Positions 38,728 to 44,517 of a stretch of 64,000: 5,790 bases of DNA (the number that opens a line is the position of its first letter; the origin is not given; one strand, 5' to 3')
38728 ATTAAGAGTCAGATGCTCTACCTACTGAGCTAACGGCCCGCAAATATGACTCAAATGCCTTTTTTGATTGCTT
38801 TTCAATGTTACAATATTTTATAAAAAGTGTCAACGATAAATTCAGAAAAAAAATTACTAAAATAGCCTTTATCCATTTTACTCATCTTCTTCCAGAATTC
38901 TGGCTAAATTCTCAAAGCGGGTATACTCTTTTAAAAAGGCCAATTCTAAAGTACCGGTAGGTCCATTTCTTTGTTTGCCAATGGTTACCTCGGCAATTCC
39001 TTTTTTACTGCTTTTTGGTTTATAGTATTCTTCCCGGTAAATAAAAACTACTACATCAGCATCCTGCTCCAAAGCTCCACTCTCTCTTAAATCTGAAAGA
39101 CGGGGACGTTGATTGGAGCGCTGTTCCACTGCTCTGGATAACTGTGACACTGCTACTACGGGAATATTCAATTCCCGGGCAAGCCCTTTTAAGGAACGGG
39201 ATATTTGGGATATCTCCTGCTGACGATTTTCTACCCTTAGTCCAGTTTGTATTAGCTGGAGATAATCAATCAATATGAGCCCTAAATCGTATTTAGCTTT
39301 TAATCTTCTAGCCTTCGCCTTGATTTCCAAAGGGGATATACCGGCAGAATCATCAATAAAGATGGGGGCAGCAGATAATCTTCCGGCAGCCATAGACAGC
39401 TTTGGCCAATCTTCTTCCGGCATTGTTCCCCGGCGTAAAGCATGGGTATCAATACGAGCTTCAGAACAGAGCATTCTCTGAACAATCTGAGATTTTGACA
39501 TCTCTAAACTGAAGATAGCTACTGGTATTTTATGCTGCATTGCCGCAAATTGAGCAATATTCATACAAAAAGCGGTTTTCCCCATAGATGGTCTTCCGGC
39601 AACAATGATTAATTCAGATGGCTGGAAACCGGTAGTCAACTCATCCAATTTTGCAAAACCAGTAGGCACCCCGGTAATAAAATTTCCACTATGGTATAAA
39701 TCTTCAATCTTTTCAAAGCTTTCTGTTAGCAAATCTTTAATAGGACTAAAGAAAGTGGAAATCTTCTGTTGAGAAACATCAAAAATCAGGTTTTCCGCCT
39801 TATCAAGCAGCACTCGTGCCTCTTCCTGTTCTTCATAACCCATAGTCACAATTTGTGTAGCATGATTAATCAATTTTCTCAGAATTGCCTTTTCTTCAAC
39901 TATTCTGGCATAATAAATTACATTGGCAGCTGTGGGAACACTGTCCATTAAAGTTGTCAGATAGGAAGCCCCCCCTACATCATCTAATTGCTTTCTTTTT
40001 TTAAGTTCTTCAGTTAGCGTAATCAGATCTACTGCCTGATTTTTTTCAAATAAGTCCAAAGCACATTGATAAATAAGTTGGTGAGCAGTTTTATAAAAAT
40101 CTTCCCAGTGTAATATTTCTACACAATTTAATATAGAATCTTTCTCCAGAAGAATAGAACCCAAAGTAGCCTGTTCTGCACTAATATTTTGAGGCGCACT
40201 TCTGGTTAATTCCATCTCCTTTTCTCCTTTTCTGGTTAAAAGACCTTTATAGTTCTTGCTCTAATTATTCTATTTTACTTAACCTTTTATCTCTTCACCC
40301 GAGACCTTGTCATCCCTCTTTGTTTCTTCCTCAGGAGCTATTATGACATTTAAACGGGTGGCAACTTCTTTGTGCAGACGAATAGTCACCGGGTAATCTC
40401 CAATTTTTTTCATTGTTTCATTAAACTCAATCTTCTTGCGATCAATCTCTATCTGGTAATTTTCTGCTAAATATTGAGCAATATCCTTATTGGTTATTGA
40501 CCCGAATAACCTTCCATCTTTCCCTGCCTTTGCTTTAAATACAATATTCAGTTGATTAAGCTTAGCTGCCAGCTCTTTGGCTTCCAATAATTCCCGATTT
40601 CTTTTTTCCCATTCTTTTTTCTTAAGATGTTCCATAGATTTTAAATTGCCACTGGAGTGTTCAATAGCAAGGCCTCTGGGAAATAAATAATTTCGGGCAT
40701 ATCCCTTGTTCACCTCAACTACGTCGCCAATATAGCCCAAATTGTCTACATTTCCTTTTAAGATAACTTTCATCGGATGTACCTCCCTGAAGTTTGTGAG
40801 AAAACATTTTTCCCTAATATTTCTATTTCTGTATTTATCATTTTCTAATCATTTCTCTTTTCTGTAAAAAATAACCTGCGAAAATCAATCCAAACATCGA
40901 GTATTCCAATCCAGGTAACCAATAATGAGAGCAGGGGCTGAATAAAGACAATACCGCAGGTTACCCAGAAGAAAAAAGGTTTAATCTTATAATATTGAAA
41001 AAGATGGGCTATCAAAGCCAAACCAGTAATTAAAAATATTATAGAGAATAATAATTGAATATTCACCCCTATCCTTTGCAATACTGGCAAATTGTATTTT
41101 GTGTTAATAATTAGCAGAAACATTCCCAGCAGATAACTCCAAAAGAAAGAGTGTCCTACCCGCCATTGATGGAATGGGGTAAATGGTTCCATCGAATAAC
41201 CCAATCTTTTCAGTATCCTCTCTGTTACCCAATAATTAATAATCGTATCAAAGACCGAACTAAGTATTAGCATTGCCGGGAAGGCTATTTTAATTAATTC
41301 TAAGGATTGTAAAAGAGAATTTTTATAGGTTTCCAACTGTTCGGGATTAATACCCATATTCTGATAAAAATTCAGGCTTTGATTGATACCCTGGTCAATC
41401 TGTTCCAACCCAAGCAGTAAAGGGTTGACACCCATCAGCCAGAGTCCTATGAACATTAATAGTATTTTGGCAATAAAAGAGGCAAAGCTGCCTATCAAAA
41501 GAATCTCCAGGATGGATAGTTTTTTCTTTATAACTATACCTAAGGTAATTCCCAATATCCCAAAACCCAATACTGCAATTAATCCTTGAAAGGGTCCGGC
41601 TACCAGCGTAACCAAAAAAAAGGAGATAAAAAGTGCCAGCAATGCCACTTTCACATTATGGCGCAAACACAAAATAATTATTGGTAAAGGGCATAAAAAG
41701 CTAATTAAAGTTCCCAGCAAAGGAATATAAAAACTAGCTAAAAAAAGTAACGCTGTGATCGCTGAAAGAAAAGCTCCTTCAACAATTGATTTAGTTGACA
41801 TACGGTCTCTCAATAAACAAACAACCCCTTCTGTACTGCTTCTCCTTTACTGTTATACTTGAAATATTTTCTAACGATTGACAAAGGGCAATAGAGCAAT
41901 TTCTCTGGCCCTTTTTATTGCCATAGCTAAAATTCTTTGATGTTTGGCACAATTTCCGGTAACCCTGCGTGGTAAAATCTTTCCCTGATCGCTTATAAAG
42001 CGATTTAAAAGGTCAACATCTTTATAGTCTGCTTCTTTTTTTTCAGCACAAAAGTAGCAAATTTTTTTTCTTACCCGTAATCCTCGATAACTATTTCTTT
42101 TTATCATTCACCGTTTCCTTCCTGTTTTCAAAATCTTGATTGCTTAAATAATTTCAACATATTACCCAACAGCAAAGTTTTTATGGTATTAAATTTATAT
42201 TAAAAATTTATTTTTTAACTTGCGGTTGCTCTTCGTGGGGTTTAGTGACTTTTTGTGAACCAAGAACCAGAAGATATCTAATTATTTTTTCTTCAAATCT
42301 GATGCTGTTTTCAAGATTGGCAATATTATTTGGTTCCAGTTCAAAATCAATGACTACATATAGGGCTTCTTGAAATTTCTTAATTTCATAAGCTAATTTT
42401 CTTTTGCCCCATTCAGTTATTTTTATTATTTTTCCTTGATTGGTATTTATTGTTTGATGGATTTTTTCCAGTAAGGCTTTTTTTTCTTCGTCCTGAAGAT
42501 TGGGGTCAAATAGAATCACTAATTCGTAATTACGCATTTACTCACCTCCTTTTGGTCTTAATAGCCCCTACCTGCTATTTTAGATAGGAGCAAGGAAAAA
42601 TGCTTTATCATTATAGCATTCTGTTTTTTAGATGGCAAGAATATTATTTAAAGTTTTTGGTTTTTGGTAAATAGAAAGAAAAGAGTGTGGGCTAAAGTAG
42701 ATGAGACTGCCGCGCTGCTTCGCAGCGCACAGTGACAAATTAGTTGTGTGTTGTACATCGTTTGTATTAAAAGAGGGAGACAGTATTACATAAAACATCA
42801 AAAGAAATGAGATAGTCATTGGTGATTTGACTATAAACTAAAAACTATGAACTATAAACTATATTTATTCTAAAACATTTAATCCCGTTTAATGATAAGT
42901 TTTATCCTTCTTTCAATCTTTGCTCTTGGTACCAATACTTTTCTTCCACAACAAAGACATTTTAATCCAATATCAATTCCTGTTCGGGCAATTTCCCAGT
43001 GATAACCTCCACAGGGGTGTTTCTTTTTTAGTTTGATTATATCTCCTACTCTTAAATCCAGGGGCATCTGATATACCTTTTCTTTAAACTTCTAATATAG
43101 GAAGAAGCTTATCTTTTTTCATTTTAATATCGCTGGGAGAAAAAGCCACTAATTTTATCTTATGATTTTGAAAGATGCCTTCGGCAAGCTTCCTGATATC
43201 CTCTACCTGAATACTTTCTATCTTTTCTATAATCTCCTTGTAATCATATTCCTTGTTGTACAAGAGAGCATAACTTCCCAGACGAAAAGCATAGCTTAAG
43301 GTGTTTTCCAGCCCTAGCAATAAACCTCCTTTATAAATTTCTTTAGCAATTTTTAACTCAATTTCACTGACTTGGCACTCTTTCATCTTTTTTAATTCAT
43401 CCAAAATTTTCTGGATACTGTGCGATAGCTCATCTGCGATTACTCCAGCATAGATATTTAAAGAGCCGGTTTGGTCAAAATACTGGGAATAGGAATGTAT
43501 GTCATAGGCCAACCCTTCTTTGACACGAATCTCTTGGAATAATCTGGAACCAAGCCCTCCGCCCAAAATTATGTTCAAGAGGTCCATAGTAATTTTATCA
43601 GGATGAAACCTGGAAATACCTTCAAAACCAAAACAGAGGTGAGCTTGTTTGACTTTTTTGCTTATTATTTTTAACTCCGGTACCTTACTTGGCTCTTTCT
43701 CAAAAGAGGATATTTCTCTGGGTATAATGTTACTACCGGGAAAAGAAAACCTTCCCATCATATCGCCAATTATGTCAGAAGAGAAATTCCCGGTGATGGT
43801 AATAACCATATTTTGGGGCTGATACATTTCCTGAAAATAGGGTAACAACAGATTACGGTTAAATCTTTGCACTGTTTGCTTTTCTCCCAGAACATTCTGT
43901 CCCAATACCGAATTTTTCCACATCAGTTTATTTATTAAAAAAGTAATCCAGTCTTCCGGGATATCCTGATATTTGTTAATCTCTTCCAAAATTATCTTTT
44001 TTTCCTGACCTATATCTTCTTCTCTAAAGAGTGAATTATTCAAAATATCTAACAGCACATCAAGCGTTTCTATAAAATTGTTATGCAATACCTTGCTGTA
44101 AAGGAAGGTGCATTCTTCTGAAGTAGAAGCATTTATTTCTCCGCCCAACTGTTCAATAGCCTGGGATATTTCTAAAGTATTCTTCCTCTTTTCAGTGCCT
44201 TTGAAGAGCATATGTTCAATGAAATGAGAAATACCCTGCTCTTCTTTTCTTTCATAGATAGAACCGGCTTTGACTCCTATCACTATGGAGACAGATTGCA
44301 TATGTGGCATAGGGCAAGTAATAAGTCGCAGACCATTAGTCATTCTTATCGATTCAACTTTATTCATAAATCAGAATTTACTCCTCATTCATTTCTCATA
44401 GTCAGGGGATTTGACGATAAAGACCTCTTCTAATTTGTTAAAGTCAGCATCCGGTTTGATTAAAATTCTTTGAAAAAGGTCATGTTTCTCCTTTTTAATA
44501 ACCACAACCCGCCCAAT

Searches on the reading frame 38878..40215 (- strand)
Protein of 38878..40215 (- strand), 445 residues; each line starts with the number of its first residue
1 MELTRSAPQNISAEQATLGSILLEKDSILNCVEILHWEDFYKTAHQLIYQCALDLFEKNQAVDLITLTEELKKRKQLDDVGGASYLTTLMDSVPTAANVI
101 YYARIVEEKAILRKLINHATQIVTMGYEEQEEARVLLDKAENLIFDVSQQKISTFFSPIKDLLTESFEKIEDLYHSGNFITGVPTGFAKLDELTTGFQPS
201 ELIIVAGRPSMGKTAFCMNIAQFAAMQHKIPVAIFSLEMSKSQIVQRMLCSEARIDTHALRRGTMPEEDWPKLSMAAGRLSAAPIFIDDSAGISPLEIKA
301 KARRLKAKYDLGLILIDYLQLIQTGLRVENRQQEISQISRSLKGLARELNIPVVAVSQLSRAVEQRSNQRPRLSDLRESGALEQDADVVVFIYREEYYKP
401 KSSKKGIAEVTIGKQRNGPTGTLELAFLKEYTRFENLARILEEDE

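Call 57: search_protein_families(library=pfam, proteins=[window:38878-40215:-], max_evalue=0.00001)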
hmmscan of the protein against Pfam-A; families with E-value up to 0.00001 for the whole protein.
window:38878-40215:- (445 aa): 4 families
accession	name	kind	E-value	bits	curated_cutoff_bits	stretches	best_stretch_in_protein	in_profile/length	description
PF03796.21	DnaB_C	-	1.3e-113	379.1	27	1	182-436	1-255/255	DnaB-like helicase C terminal domain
PF00772.26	DnaB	-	4.6e-35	120.2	23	1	7-108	2-103/103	DnaB-like helicase N terminal domain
PF13481.12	AAA_25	-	1.8e-10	41.2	27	1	188-359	20-190/195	AAA domain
PF06745.19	ATPase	-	7.3e-07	29.2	26.6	1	183-251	1-70/231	KaiC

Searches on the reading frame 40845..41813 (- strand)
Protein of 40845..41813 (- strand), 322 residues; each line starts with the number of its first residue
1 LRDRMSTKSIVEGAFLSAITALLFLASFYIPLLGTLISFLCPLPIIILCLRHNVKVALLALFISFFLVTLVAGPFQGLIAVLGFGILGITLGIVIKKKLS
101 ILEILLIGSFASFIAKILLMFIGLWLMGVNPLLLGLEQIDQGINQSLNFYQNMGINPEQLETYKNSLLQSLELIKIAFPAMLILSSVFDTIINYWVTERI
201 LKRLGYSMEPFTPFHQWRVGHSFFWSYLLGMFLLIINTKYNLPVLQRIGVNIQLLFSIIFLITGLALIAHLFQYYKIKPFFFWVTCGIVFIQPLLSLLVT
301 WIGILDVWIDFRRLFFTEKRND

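Call 57: search_protein_families(library=pfam, proteins=[window:40845-41813:-], max_evalue=0.00001)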
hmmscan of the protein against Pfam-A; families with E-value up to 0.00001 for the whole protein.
window:40845-41813:- (322 aa): 1 family
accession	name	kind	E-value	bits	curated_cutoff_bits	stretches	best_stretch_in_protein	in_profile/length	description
PF09991.14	DUF2232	-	7.5e-65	219.4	27.8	1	18-307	1-290/290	Predicted membrane protein (DUF2232)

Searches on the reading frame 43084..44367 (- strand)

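Call 57: search_protein_families(library=pfam, proteins=[window:43084-44367:-], max_evalue=0.00001)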
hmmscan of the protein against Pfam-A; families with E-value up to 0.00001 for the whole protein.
window:43084-44367:- (427 aa): 2 families
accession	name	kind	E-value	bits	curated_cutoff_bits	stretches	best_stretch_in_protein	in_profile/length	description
PF00675.25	Peptidase_M16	-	3.2e-34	118.4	22.3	1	22-161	9-147/149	Insulinase (Peptidase family M16)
PF05193.26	Peptidase_M16_C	-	2.5e-33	115.9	23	1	169-344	2-180/181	Peptidase M16 inactive domain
